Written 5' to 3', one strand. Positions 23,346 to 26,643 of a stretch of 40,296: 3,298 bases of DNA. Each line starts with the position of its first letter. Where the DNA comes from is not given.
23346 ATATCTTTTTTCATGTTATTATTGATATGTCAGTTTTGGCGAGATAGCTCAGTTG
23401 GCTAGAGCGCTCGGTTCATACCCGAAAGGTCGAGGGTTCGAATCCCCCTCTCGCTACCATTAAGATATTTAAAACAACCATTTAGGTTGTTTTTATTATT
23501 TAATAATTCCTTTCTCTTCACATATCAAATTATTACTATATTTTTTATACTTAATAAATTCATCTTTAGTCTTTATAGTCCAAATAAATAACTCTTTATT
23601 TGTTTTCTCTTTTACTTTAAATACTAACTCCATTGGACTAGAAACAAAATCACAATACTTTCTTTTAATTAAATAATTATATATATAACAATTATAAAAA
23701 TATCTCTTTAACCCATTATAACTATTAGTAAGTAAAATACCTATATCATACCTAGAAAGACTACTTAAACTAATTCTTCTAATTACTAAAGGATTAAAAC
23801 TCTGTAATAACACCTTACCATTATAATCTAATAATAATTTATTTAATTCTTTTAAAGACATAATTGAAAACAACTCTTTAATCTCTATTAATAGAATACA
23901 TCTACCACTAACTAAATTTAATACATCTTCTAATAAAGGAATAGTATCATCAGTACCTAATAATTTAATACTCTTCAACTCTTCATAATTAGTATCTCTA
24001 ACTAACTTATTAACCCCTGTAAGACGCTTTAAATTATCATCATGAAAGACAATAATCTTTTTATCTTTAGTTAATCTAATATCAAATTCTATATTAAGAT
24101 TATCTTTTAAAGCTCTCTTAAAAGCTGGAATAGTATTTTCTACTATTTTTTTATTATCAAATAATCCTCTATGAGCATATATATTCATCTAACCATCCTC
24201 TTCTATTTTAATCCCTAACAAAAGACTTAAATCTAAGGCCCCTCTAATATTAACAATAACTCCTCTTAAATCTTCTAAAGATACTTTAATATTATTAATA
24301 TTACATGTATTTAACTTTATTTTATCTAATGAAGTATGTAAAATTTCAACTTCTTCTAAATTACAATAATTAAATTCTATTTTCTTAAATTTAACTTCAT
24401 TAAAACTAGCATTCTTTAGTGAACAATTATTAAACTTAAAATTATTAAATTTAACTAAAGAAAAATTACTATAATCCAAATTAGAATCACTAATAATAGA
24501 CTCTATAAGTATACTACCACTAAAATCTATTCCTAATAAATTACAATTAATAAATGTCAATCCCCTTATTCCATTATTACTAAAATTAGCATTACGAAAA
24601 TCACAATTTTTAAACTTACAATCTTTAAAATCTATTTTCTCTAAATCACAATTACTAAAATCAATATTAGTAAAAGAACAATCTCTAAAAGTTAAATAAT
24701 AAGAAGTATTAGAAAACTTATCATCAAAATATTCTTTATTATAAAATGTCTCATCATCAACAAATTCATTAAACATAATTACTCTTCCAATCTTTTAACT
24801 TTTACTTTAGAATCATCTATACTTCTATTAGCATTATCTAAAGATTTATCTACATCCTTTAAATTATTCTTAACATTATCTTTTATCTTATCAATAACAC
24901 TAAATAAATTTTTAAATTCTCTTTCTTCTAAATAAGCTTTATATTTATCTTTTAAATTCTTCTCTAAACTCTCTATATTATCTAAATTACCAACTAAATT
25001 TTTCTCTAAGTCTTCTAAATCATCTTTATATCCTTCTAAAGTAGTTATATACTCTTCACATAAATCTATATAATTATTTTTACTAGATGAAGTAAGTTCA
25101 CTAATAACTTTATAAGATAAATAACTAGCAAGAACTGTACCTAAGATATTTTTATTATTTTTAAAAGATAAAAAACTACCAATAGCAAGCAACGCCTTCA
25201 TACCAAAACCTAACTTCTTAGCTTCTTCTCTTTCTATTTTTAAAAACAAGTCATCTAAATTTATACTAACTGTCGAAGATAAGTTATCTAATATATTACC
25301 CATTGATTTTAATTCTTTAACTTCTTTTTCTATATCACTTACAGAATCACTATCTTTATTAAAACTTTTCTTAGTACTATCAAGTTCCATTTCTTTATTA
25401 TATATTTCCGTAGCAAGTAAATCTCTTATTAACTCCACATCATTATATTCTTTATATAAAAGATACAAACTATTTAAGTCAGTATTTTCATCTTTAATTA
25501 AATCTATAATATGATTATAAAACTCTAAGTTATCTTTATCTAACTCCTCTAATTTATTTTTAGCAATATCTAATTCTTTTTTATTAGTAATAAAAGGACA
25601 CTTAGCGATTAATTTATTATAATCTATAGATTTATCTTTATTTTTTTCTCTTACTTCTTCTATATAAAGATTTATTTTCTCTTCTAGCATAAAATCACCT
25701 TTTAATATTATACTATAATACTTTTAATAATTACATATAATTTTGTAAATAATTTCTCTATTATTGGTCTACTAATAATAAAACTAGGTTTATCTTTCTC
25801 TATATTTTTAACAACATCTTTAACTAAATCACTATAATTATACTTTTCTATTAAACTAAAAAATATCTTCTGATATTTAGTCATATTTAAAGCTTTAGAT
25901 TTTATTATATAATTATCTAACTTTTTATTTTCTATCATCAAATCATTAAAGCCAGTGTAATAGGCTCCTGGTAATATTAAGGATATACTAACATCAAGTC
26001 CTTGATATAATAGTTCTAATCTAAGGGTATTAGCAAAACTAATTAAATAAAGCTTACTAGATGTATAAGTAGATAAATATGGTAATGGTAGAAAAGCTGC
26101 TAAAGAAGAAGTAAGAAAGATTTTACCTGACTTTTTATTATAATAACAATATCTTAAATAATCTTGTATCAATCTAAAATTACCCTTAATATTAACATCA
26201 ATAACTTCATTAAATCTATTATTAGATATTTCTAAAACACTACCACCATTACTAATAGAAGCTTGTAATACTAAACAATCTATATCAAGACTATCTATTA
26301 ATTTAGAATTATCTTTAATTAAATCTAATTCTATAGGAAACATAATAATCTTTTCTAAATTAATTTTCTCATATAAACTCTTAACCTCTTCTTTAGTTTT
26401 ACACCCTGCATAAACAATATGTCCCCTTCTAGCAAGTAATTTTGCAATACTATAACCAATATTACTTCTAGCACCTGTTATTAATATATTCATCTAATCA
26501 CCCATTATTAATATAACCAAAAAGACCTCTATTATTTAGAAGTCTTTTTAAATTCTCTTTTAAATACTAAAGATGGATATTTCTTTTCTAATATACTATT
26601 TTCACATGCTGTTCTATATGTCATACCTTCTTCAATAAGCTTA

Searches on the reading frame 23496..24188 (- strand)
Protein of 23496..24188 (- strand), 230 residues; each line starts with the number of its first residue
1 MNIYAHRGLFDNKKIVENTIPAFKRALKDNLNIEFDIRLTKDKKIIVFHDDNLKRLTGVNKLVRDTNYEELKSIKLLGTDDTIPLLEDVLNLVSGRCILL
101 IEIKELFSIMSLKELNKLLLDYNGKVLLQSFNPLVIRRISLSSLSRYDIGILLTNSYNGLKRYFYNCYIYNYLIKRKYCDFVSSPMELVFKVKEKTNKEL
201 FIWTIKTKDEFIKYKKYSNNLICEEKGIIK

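Call 56: search_protein_families(library=pfam, proteins=[window:23496-24188:-], max_evalue=0.001)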
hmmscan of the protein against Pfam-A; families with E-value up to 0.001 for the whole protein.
window:23496-24188:- (230 aa): 1 family
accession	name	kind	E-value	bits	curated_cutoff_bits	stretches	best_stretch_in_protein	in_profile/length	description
PF03009.23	GDPD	-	1.8e-26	94.2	23.6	1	6-217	1-232/244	Glycerophosphoryl diester phosphodiesterase family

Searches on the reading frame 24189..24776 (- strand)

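Call 56: search_protein_families(library=pfam, proteins=[window:24189-24776:-], max_evalue=0.001)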
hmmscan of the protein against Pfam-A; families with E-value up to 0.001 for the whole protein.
window:24189-24776:- (195 aa): 4 families
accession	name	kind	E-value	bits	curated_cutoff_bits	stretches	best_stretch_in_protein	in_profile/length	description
PF13599.13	Pentapeptide_4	-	5.8e-27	94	38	2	29-105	2-78/78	Pentapeptide repeat region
PF00805.28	Pentapeptide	-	2.2e-18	65.9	20.2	3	30-67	3-40/40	Pentapeptide repeats (8 copies)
PF13576.12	Pentapeptide_3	-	5.9e-13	49.3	27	1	30-66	1-39/48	Pentapeptide repeats (9 copies)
PF23894.2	LD_SV2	-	2.1e-10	41.3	29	1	3-83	14-90/92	SV2A/B/C luminal domain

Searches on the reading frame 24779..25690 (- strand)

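Call 56: search_protein_families(library=pfam, proteins=[window:24779-25690:-], max_evalue=0.001)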
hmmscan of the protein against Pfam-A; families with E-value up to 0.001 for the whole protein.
window:24779-25690:- (303 aa): 0 families

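Call 57: search_protein_families(library=padloc, proteins=[window:24779-25690:-], max_evalue=0.01)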
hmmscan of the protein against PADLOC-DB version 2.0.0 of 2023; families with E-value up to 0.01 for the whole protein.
window:24779-25690:- (303 aa): 0 families

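Call 58: search_protein_families(library=ncbifam, proteins=[window:24779-25690:-], max_evalue=0.01)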
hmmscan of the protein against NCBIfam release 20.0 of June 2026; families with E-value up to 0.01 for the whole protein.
window:24779-25690:- (303 aa): 1 family
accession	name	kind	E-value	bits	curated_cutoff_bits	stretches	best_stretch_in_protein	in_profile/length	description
NF033617.1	RND_permease_2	subfamily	0.001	17.1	1250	1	112-226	668-779/1009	multidrug efflux RND transporter permease subunit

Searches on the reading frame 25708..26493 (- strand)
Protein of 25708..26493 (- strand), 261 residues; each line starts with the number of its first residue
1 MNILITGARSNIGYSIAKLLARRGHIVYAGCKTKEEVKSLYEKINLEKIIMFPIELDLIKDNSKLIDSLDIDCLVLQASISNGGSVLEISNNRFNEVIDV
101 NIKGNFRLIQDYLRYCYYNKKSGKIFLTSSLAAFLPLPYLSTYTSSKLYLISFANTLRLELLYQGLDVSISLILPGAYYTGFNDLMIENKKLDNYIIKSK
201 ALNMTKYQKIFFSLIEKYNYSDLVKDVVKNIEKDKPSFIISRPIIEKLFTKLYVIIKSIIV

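Call 56: search_protein_families(library=pfam, proteins=[window:25708-26493:-], max_evalue=0.001)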
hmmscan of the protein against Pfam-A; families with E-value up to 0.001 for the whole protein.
window:25708-26493:- (261 aa): 4 families
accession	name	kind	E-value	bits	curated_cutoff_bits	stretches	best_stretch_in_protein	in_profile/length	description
PF00106.31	adh_short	-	8.2e-29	100.9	26.6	1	3-184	3-188/195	short chain dehydrogenase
PF13561.12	adh_short_C2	-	4.4e-14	53.1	27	1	7-201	1-199/236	Enoyl-(Acyl carrier protein) reductase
PF08659.16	KR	-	7.7e-05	23.1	22.6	1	3-158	3-164/180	KR domain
PF01370.27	Epimerase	-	0.00025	21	20.9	1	3-114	1-104/240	NAD dependent epimerase/dehydratase family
